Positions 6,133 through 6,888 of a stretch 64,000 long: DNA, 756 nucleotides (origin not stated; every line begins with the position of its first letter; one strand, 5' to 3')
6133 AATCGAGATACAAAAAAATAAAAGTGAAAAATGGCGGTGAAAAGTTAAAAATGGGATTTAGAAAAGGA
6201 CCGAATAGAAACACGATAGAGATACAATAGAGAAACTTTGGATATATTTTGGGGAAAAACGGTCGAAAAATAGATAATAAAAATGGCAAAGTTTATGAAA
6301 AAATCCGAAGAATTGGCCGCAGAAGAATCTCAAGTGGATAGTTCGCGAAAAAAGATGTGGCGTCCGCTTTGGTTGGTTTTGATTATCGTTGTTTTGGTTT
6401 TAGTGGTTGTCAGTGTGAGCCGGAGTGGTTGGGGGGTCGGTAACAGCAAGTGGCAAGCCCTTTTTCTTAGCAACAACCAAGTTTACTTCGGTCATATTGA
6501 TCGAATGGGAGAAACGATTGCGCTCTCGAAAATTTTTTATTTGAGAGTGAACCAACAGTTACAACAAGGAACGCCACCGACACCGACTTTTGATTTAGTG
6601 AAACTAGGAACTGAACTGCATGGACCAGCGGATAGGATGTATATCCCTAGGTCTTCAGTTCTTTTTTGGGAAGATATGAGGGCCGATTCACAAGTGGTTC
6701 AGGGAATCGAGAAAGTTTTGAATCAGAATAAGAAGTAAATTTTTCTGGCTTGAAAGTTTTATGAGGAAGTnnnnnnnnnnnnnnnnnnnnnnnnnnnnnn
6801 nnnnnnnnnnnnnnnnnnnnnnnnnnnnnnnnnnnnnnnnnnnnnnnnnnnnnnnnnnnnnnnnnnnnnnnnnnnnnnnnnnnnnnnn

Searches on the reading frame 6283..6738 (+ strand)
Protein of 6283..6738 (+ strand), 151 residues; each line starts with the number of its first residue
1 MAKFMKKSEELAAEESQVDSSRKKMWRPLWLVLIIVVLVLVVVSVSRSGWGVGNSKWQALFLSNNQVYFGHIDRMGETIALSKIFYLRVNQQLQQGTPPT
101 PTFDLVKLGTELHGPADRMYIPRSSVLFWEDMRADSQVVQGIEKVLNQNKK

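Call 9: find_encoding_contigs(protein=window:6283-6738:+, flank=10000, max_places=10)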
Protein window:6283-6738:+ (151 aa): 2 contigs read that carry it; 1 place shown.
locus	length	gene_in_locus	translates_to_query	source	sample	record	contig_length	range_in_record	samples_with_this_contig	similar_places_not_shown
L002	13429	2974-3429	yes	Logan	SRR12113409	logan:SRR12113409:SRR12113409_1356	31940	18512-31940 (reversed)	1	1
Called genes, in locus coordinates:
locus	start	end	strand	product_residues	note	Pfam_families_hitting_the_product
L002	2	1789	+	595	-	?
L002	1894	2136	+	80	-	-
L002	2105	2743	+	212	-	-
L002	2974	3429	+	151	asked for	-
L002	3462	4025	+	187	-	-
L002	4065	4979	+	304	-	-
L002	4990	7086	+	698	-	PF00963:Cohesin (weak)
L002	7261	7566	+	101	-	PF03091:CutA1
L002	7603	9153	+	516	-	PF02789:Peptidase_M17_N (faint), PF00883:Peptidase_M17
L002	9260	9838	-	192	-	-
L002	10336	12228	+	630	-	PF01935:DUF87 (weak), PF02534:T4SS-DNA_transf (faint), PF10412:TrwB_AAD_bind, PF12696:TraG-D_C (weak), PF23477:zf_Tbcl_2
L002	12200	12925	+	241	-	PF01746:tRNA_m1G_MT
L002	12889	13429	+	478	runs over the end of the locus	PF13567:DUF4131 (weak), PF03772:Competence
